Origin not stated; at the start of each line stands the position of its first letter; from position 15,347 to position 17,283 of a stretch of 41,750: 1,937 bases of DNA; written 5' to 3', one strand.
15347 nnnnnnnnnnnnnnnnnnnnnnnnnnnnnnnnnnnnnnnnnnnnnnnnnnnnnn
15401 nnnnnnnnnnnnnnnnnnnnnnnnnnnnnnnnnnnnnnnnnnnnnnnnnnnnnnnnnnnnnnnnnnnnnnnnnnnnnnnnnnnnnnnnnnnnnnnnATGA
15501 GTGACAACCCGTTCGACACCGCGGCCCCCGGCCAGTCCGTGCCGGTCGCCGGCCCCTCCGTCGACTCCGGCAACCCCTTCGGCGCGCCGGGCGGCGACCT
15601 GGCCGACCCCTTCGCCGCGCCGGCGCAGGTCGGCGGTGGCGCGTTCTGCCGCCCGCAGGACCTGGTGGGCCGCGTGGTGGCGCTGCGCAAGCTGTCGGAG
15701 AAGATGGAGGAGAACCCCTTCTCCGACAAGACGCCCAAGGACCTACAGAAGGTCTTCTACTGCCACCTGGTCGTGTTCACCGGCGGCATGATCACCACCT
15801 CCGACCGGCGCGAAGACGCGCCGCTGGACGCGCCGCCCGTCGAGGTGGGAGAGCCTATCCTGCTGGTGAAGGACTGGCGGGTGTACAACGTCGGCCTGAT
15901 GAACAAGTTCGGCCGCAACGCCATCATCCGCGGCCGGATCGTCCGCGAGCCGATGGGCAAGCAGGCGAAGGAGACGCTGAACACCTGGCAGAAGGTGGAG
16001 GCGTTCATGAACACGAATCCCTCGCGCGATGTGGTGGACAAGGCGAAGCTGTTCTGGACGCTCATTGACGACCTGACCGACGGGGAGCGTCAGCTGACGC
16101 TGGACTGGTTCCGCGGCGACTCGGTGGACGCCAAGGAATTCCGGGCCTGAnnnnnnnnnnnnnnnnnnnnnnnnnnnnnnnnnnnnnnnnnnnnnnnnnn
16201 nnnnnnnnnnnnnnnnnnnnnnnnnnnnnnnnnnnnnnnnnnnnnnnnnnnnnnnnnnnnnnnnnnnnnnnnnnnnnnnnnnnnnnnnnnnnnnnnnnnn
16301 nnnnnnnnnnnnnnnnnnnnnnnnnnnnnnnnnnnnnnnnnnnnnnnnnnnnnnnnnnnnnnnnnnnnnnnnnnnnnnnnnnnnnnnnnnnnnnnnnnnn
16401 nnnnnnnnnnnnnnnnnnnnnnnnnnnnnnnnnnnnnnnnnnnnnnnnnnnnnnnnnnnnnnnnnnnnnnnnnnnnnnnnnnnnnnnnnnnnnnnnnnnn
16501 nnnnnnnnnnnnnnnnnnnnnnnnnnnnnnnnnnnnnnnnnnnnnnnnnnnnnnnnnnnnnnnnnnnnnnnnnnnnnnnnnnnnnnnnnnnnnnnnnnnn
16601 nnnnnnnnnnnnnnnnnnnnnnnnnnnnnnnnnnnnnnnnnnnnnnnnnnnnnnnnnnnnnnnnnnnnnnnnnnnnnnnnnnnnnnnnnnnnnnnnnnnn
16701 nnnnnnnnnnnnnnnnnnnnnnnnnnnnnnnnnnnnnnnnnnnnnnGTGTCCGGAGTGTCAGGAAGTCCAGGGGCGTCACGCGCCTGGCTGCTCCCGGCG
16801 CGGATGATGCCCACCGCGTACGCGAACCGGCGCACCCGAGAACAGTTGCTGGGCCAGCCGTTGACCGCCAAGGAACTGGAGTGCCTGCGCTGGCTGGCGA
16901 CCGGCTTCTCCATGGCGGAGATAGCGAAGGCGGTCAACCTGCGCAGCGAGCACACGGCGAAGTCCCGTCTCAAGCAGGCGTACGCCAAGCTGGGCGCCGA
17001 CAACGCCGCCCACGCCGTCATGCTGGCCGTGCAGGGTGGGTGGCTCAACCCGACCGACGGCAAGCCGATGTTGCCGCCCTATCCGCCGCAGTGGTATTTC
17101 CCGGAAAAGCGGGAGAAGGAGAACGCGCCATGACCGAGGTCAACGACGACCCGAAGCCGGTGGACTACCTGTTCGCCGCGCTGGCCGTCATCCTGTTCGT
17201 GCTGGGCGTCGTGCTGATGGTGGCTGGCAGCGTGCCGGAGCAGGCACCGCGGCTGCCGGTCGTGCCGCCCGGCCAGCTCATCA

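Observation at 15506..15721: Recurrent (D/N)PF(A)AP short linear motif shared by six replication/recombination-arm proteins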

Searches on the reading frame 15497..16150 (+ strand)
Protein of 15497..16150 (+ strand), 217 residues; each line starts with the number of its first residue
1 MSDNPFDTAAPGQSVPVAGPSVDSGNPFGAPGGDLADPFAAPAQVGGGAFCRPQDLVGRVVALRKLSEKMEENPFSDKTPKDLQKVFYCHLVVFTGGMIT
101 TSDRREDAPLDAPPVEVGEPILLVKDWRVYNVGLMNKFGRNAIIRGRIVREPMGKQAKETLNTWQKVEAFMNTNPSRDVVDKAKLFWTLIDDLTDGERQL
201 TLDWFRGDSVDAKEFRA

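Call 8: search_protein_families(library=pfam, proteins=[window:15497-16150:+], max_evalue=0.01)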
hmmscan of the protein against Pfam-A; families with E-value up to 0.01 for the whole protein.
window:15497-16150:+ (217 aa): 0 families

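Call 9: search_protein_families(library=phrogs, proteins=[window:15497-16150:+], max_evalue=0.001)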
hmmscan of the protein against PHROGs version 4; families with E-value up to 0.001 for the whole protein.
window:15497-16150:+ (217 aa): 0 families

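Call 11: find_homologous_proteins(query=window:15497-16150:+, max_evalue=0.001)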
Query window:15497-16150:+ (217 aa): 21 proteins with E <= 0.001 among 292 candidates.
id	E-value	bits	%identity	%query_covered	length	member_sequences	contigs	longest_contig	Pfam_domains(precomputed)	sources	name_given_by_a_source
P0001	8.9e-142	488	98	100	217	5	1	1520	-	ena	-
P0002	1.4e-121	422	85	100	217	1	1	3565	-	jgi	jgi:hypothetical protein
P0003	7.6e-116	403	82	100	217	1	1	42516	-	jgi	jgi:hypothetical protein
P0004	5.0e-108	378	79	100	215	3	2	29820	-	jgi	jgi:hypothetical protein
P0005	1.9e-107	376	78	100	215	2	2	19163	-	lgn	-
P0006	2.2e-101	356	75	100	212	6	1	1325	-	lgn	-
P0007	2.8e-101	356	74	100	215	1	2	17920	-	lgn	-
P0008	4.7e-87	309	68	100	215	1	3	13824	-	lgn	-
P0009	1.3e-85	305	67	99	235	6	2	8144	-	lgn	-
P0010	4.7e-85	303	67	100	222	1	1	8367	-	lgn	-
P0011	3.2e-83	297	65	99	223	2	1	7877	-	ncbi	-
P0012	2.8e-82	294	65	99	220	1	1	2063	-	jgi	-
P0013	5.8e-81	289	63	100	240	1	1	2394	-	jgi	jgi:hypothetical protein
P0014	8.0e-80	286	60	99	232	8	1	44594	-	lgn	-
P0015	1.5e-78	281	62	99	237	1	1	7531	-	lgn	-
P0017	6.5e-74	266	59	99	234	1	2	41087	-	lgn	-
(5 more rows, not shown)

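Call 13: find_encoding_contigs(protein=P0003, flank=10000, max_places=2)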
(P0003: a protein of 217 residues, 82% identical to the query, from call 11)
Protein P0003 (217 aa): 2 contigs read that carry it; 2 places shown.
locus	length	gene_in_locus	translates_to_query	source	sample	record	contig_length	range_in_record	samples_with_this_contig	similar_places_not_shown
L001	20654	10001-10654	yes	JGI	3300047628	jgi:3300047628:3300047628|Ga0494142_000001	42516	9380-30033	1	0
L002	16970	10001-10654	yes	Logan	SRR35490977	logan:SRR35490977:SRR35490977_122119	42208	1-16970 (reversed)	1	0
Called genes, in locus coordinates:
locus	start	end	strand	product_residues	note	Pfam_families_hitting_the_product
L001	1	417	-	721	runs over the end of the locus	PF09250:Prim-Pol, PF13481:AAA_25 (faint)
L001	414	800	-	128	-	-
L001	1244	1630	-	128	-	-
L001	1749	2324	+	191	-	-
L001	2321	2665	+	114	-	-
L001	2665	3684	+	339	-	-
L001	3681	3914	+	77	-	-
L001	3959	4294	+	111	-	-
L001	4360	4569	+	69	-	-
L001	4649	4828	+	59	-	-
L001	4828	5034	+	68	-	-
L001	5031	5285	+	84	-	-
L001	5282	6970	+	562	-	PF00270:DEAD, PF04851:ResIII, PF00271:Helicase_C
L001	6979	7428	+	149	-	-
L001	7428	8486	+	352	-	-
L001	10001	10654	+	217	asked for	-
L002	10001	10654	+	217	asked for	-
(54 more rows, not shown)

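Call 14: find_encoding_contigs(protein=P0014, flank=10000, max_places=2)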
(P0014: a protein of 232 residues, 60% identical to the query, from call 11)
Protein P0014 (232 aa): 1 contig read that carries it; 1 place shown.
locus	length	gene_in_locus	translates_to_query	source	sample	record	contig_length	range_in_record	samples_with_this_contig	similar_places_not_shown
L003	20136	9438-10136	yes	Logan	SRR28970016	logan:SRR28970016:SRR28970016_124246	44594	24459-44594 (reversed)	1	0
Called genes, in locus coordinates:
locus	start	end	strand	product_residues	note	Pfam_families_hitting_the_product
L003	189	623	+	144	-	-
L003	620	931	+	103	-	-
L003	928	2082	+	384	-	-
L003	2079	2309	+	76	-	-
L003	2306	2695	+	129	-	-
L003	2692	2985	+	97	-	-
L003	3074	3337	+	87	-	-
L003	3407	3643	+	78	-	-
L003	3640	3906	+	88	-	-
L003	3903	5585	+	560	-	PF00270:DEAD, PF04851:ResIII, PF00271:Helicase_C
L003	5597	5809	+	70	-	-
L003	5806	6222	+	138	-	-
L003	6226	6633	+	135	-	-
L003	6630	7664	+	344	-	-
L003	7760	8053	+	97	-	-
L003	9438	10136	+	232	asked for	-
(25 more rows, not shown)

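Call 15: find_encoding_contigs(protein=P0017, flank=10000, max_places=2)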
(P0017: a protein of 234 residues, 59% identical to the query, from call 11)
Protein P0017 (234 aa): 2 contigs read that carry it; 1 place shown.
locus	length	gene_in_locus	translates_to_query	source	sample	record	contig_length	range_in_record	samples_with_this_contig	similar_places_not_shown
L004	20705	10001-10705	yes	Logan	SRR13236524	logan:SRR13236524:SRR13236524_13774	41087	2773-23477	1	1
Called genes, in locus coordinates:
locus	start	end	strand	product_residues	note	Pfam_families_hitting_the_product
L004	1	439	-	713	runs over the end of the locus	PF09250:Prim-Pol, PF13481:AAA_25 (weak)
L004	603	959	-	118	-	-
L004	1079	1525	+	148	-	-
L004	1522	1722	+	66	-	-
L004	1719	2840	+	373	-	-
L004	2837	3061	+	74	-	-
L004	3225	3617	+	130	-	-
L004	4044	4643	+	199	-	-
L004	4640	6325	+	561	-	PF00270:DEAD, PF04851:ResIII, PF00271:Helicase_C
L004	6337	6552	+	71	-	-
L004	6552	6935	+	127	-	-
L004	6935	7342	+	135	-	-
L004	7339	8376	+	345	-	-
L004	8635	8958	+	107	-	-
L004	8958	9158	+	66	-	-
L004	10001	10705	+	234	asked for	-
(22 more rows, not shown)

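Call 18: search_dna_similar(query=window:15497-16150:+, collection=phages, mode=protein, max_rows=30, max_evalue=0.001)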
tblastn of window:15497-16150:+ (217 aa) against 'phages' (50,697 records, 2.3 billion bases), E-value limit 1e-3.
No match.

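Call 29: predict_structure(alignment_id=A1)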
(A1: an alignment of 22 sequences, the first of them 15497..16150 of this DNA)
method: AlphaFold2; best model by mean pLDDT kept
length: 217 residues; sequences in the alignment: 22
mean_pLDDT: 75.2   pTM: 0.66
mean pLDDT of the five models: 75.2, 73.0, 71.8, 67.0, 63.5
residues with pLDDT >= 90: 57; 70-90: 101; 50-70: 16; < 50: 43
segments of 3 or more residues with pLDDT < 50: 1-3, 9-48
pLDDT, mean of each block of 10 residues (from residue 1): 50 32 36 40 42 86 92 78 88 88 66 75 88 87 92 85 87 84 88 93 92 90
secondary structure, 60 per line:
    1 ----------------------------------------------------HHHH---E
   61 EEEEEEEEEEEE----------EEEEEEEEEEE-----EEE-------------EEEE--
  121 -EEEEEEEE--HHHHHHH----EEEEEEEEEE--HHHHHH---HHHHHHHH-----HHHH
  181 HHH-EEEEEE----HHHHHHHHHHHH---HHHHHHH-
elements in order: H53-56 E60-72 E83-93 E99-101 E115-118 E122-129 H132-138 E143-152 H155-160 H164-171 H177-183 E185-190 H195-206 H210-216

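Call 32: fold_search(model_id=the predicted structure, library=pdb)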
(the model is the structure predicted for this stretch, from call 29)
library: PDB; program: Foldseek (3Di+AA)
matches with E <= 10: 328; with E <= 0.001: 0
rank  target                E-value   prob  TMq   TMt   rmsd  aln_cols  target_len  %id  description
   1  8p2f_E                3.9e-01  0.03  0.12  0.06  19.1       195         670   11  Staphylococcus aureus 70S ribosome with elongation factor G locked with fusidic acid cyclopentane in post-translocatio (released 2024-05-01)
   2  3j15_A                4.2e-01  0.04  0.10  0.07  14.5       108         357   15  Model of ribosome-bound archaeal Pelota and ABCE1 (released 2012-02-22)
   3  6ieh_B                7.4e-01  0.05  0.14  0.05  18.8       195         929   11  Crystal structures of the hMTR4-NRDE2 complex (released 2019-04-03)
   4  8b9a_2                7.9e-01  0.06  0.13  0.07  16.3       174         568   10  S. cerevisiae replisome + Ctf4, bound by pol alpha primase. Complex engaged with a fork DNA substrate containing a 60  (released 2023-08-09)
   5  4m1k                  8.9e-01  0.02  0.12  0.06  17.7       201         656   10  Crystal structure of elongation factor G (EFG) (released 2014-08-06)
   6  9e2g_0F               1.1e+00  0.03  0.15  0.07  37.2       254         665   12  Cryo-EM structure of 48 nm repeat of microtubule doublet from T. brucei flagellum (released 2025-03-12)
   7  9jn5_A                1.1e+00  0.02  0.10  0.12  18.6       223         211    9  Crystal structure of KtzT-C197A in complex with HEME and substrate (released 2025-01-29)
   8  9jn6_A                1.1e+00  0.02  0.10  0.10  19.3       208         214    9  Crystal structure of KtzT-C197A in complex with HEME and product (released 2025-01-29)
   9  2e2d_C                1.1e+00  0.06  0.12  0.14   7.5        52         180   12  Flexibility and variability of TIMP binding: X-ray structure of the complex between collagenase-3/MMP-13 and TIMP-2 (released 2007-03-13)
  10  4v90_AY               1.1e+00  0.02  0.11  0.04  18.8       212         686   10  Thermus thermophilus Ribosome (released 2014-07-09)
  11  9jn4_A                1.2e+00  0.02  0.12  0.11  19.0       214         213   10  Crystal structure of KtzT-C197A in complex with HEME (released 2025-01-29)
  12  8qyv_T                1.2e+00  0.02  0.11  0.07  21.2       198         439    9  SWR1-hexasome complex (released 2024-10-02)
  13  8p2g_E                1.2e+00  0.02  0.11  0.05  18.9       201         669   11  Staphylococcus aureus 70S ribosome with elongation factor G locked with fusidic acid cyclopentane with a tRNA in pe/E  (released 2024-05-01)
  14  9jn4_C                1.3e+00  0.02  0.12  0.12  18.5       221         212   10  Crystal structure of KtzT-C197A in complex with HEME (released 2025-01-29)
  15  5sva_n                1.3e+00  0.02  0.13  0.14  15.8       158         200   12  Mediator-RNA Polymerase II Pre-Initiation Complex (released 2016-09-28)
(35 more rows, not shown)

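Call 36: fold_search(model_id=the predicted structure, library=viral)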
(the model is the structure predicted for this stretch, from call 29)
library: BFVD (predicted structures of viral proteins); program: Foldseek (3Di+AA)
matches with E <= 10: 276; with E <= 0.001: 4
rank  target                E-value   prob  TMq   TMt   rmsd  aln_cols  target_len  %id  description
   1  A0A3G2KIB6            6.0e-06  1.00  0.39  0.32   6.5       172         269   16  Uncharacterized protein [Arthrobacter phage Peas]
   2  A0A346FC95            7.6e-06  1.00  0.42  0.43  24.7       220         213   14  Uncharacterized protein [Mycobacterium phage Thonko]
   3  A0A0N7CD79            6.2e-05  1.00  0.41  0.54  17.7       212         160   14  (no name in the UniProt tables at hand)
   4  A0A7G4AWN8            9.0e-04  1.00  0.39  0.36   6.8       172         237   11  (no name in the UniProt tables at hand)
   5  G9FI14                1.4e-03  1.00  0.39  0.50  15.9       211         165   16  (no name in the UniProt tables at hand)
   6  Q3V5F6                5.2e-03  0.97  0.32  0.25  17.4       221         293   14  Gp39 [Corynebacterium phage BFK20]
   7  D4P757                5.8e-03  1.00  0.39  0.42   9.2       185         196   10  (no name in the UniProt tables at hand)
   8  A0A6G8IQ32            2.8e-02  0.16  0.13  0.13  17.8       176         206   15  (no name in the UniProt tables at hand)
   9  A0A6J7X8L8            3.3e-02  0.15  0.12  0.05  19.3       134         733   11  Concanavalin A-like lectin/glucanases superfamily [uncultured Caudovirales phage]
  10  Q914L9                4.5e-02  0.66  0.31  0.35  19.1       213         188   10  Uncharacterized protein 11 [Sulfolobus islandicus filamentous virus (isolate Iceland/Hveragerdi)]
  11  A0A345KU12            1.1e-01  0.75  0.30  0.25  12.1       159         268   10  (no name in the UniProt tables at hand)
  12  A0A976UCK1            1.1e-01  0.28  0.20  0.27  17.5       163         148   11  (no name in the UniProt tables at hand)
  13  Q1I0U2                1.8e-01  0.15  0.13  0.12  15.1       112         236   17  Uncharacterized protein VP10 [Micromonas pusilla reovirus (isolate Netherlands/2005)]
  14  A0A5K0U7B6            2.2e-01  0.04  0.10  0.11  14.5       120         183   10  DUF3592 domain-containing protein [Yasminevirus sp. GU-2018]
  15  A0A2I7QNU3            3.6e-01  0.09  0.11  0.21  18.0       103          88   14  (no name in the UniProt tables at hand)
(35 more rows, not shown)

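Call 52: search_protein_representatives(alignment_id=A1)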
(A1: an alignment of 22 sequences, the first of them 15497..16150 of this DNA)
Query: 22 sequences, 221 profile positions. Proteins with E-value up to 0.001 (for the whole library): 30; up to 1e-10: 13; up to 1e-30: 3. The best 30 are listed.
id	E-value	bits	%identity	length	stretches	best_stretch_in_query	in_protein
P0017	9.7e-109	378.4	-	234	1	1-220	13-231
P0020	1.5e-88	312.4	-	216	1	4-220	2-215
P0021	1.4e-87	309.2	-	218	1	1-220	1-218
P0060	7.6e-29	117.1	-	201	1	23-211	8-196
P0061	6.0e-26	107.7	-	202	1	19-211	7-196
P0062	1.2e-23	100.1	-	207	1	24-217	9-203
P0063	4.6e-21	91.7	-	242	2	9-147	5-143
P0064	7.8e-20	87.7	-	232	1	8-219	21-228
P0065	1.3e-18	83.7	-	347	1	16-216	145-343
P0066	2.9e-15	72.7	-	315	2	16-211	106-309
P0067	3.9e-14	69.1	-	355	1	14-206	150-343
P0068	9.8e-13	64.5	-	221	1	7-210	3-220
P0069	3.8e-12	62.5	-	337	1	33-206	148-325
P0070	6.1e-10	55.3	-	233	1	10-213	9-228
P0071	8.9e-08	48.3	-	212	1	18-211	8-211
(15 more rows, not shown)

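Call 56: search_solved_structures(query=A1, max_evalue=10)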
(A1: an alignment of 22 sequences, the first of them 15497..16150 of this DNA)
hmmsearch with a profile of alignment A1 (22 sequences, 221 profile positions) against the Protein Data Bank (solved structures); distinct sequences matched with E-value up to 10: 2.
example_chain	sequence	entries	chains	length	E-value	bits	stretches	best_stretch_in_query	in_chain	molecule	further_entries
8ouw_F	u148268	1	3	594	1.6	11.4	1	4-55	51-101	Downstream Neighbor of SoN homolog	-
9hd7_X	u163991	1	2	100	4.9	9.8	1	12-65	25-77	Photosystem II reaction center protein X (PsbX)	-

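Call 76: list_cluster_members(proteins=[P0011, P0104, P0087, P0022])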
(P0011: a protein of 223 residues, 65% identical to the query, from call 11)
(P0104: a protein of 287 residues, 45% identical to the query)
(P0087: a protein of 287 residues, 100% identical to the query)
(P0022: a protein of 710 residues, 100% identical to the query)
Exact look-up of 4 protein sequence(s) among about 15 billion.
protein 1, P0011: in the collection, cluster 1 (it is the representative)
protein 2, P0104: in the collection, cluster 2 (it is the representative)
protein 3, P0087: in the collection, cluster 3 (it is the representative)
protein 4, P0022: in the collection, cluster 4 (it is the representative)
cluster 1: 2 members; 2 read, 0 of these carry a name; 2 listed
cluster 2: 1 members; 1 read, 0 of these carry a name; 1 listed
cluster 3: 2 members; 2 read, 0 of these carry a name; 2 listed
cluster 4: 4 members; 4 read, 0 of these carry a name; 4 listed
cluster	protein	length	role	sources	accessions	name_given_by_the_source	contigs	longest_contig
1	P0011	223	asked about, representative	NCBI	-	-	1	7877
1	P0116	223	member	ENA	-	-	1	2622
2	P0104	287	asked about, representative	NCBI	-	-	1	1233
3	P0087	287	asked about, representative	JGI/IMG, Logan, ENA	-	-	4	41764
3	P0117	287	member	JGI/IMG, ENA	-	-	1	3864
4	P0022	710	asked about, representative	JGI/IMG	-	-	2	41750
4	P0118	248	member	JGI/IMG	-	-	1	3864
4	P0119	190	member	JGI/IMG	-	-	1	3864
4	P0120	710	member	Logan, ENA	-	-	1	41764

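Call 77: find_related_loci(query=A1, collection=genome_contigs, flank=10000)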
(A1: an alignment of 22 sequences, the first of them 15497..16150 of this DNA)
Query A1 (217 aa) in genome_contigs; peptide patterns used: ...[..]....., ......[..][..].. (x = any residue, [..] = any of these).
31 stretches matched a pattern, but none encodes a relative of the query by tblastn (E <= 1e-3).

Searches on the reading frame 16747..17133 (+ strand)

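Call 40: search_protein_families(library=phrogs, proteins=[window:16747-17133:+], max_evalue=0.01)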
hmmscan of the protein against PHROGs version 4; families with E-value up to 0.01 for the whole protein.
window:16747-17133:+ (128 aa): 3 families
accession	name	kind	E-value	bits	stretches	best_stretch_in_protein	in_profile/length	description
phrog_3282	-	transcription regulation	3.9e-13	50.6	1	35-102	44-110/158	sigma factor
phrog_10300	-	transcription regulation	0.0022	19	1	36-96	118-177/182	transcriptional regulator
phrog_645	-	DNA, RNA and nucleotide metabolism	0.0058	17.8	1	39-96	23-78/196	Rnase E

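Call 41: search_protein_families(library=pfam, proteins=[window:16747-17133:+], max_evalue=0.01)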
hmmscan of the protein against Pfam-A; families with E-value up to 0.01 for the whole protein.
window:16747-17133:+ (128 aa): 2 families
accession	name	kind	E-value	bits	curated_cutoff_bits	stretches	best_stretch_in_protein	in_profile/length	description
PF00196.25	GerE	-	1.1e-10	41.3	23.5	1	37-94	1-57/57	Bacterial regulatory proteins, luxR family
PF01726.22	LexA_DNA_bind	-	0.00095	19.3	23.7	1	53-77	23-49/65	LexA DNA binding domain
